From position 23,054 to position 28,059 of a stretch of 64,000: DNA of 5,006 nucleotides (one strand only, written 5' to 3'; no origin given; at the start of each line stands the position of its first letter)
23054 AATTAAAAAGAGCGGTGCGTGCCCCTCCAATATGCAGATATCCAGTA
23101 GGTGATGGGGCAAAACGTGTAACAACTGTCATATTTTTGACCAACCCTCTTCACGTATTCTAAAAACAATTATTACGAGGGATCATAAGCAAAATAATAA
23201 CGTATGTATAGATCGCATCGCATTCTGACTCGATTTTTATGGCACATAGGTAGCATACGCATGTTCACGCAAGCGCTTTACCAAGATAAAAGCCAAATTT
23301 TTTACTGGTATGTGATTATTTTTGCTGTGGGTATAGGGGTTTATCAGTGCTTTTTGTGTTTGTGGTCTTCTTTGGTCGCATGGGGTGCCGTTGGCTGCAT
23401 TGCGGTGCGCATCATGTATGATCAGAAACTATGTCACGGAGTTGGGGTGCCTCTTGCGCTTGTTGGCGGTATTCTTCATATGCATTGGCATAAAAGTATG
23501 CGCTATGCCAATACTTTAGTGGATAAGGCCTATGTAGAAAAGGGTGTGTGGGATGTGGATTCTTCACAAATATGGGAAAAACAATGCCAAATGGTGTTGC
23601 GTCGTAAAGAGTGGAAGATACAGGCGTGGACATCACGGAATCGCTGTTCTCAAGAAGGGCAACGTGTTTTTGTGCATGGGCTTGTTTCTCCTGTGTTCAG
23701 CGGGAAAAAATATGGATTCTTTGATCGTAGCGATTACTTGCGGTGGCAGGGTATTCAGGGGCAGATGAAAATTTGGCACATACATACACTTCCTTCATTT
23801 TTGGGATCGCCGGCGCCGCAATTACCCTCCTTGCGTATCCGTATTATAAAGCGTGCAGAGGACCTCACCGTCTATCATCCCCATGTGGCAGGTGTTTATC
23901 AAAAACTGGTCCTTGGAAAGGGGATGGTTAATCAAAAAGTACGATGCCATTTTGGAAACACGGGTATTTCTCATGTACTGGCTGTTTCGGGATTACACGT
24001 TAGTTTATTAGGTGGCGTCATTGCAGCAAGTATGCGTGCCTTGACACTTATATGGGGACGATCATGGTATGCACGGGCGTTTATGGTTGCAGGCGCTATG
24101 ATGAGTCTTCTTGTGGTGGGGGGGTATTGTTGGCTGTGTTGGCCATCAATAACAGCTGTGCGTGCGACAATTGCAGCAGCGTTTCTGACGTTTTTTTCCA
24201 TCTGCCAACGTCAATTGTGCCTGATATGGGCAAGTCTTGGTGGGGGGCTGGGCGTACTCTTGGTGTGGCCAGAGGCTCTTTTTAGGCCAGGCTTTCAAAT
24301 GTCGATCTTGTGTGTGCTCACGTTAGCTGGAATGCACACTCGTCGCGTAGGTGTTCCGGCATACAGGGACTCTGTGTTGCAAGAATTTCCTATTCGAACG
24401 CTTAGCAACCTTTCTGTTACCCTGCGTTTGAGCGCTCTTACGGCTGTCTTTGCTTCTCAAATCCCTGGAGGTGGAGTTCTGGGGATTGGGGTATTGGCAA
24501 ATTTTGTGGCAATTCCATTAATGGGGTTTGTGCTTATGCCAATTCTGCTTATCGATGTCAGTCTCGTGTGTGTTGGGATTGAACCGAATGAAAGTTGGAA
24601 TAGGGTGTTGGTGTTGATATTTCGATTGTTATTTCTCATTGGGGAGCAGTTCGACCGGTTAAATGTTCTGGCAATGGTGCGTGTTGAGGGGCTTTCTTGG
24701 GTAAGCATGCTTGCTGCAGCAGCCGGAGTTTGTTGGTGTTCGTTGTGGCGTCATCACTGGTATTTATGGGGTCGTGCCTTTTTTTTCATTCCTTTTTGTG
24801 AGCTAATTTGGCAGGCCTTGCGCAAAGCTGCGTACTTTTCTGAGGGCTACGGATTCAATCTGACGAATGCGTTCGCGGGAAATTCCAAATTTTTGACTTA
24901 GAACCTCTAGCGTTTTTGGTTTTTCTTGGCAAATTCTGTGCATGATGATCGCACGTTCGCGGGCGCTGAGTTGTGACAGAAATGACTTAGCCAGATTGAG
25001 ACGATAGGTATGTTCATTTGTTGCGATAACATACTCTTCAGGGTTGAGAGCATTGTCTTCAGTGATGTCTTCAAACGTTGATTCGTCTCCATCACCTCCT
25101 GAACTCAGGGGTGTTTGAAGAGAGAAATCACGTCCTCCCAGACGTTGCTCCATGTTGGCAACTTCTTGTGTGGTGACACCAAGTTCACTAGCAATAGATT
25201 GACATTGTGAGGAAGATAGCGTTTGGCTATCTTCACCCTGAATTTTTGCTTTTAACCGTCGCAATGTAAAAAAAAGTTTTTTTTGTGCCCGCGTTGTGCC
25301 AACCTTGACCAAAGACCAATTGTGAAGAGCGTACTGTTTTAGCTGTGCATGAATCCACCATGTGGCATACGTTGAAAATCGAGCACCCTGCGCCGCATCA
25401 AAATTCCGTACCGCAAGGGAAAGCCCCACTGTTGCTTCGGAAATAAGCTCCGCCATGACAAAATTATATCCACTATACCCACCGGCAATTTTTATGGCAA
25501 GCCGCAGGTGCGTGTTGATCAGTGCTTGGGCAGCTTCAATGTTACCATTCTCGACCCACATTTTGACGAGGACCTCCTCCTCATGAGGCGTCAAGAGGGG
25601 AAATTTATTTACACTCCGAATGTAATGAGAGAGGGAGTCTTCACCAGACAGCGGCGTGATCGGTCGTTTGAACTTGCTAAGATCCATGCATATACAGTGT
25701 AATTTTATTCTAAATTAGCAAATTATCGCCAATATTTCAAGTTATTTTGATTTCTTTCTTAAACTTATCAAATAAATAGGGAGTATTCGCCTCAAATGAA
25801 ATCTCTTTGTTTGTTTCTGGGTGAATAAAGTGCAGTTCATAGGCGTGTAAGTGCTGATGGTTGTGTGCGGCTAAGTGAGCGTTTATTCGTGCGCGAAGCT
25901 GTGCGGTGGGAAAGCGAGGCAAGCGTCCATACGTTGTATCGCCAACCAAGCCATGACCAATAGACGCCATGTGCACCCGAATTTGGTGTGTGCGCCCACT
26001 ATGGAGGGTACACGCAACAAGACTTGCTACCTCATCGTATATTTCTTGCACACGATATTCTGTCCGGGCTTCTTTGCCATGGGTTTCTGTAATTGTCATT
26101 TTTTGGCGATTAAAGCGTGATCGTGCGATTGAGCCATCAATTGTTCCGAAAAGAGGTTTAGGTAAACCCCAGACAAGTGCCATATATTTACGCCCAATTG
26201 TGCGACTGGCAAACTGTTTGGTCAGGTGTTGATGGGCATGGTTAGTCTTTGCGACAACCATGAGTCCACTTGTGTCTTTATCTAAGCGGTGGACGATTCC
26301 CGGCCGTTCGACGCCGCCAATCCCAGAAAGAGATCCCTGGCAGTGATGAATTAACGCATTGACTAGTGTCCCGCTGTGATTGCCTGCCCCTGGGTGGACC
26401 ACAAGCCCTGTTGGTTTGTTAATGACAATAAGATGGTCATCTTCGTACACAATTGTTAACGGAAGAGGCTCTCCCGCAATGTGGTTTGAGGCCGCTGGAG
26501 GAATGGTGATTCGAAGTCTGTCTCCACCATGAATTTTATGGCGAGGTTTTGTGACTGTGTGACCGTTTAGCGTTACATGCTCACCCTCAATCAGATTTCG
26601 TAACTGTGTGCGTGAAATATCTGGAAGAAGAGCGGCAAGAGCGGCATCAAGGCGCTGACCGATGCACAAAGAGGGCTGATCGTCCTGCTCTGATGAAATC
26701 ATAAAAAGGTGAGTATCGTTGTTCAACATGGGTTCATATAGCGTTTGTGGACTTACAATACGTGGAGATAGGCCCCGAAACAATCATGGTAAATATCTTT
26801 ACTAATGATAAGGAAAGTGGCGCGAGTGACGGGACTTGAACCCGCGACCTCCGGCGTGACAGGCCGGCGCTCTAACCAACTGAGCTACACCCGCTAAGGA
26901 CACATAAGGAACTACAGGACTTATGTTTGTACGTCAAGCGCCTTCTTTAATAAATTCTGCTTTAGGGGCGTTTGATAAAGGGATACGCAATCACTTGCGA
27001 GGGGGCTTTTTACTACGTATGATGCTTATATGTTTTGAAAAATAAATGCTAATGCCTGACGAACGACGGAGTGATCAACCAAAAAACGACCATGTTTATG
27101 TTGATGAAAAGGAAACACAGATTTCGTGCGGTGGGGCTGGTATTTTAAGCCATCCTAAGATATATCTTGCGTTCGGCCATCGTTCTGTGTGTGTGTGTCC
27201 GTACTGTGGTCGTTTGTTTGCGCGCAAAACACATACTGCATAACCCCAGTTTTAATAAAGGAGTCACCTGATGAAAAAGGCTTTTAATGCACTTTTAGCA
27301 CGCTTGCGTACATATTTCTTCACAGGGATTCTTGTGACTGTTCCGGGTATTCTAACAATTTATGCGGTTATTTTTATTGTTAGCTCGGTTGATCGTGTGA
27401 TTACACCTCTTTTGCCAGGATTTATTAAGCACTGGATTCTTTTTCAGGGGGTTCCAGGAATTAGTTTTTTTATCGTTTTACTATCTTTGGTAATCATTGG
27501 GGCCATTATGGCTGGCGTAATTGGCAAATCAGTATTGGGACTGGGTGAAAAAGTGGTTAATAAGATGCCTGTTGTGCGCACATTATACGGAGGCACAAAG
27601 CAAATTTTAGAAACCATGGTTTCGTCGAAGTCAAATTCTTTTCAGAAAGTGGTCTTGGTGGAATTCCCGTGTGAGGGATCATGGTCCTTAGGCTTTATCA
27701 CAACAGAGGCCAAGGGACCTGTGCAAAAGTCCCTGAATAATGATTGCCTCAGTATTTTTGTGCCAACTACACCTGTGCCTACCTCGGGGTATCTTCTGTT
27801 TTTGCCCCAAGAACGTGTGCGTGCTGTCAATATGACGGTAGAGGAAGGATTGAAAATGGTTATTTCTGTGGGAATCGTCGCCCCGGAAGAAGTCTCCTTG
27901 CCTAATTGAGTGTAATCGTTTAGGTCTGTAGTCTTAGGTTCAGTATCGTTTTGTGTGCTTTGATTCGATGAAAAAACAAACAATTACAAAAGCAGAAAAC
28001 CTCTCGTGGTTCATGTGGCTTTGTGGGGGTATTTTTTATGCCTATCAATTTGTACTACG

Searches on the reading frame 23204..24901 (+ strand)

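Call 73: search_protein_families(library=pfam, proteins=[window:23204-24901:+], max_evalue=0.0001)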
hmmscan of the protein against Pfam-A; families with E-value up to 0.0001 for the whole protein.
window:23204-24901:+ (565 aa): 1 family
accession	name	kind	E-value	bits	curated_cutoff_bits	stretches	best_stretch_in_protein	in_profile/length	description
PF03772.21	Competence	-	2.6e-26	93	23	1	239-516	6-267/270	Competence protein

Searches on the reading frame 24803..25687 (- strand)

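Call 73: search_protein_families(library=pfam, proteins=[window:24803-25687:-], max_evalue=0.0001)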
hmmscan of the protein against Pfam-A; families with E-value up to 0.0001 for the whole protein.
window:24803-25687:- (294 aa): 3 families
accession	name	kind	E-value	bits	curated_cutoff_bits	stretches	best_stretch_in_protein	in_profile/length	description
PF04545.22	Sigma70_r4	-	1.8e-13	50.2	24.1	1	237-286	2-49/50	Sigma-70, region 4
PF04542.20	Sigma70_r2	-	2.7e-12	46.7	24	1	56-120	1-65/71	Sigma-70 region 2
PF00140.25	Sigma70_r1_2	-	6e-05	23.4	22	0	17-38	1-22/34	Sigma-70 factor, region 1.2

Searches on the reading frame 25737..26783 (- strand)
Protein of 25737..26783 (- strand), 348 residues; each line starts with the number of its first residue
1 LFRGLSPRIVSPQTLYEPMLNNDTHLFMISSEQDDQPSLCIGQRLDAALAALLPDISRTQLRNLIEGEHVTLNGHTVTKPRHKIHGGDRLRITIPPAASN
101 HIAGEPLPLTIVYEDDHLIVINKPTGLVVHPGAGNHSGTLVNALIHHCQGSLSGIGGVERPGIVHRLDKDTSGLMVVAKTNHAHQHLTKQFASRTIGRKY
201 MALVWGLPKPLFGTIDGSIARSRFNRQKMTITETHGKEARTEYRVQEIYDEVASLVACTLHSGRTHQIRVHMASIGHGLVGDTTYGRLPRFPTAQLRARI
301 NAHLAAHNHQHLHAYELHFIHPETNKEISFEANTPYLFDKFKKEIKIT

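Call 73: search_protein_families(library=pfam, proteins=[window:25737-26783:-], max_evalue=0.0001)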
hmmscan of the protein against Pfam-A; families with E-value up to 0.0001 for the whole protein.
window:25737-26783:- (348 aa): 2 families
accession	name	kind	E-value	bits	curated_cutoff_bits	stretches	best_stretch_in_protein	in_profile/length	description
PF00849.27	PseudoU_synth_2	-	1.6e-33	116.5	26.8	1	117-274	1-152/152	RNA pseudouridylate synthase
PF01479.30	S4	-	2.7e-11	43.5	22.8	1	43-90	1-48/48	S4 domain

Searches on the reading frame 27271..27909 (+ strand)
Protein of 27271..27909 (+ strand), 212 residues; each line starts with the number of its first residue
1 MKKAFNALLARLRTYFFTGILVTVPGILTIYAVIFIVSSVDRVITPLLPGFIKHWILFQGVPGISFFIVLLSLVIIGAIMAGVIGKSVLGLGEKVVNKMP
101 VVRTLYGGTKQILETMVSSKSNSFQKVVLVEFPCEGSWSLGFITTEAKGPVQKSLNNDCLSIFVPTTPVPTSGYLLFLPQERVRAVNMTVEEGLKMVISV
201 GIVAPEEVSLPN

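Call 27: search_protein_families(library=pfam, proteins=[window:27271-27909:+], max_evalue=0.00001)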
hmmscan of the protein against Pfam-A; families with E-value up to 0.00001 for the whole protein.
window:27271-27909:+ (212 aa): 1 family
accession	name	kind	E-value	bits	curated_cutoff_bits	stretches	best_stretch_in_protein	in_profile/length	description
PF04367.18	DUF502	-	1.7e-32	111.9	23.8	1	68-172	2-107/107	Protein of unknown function (DUF502)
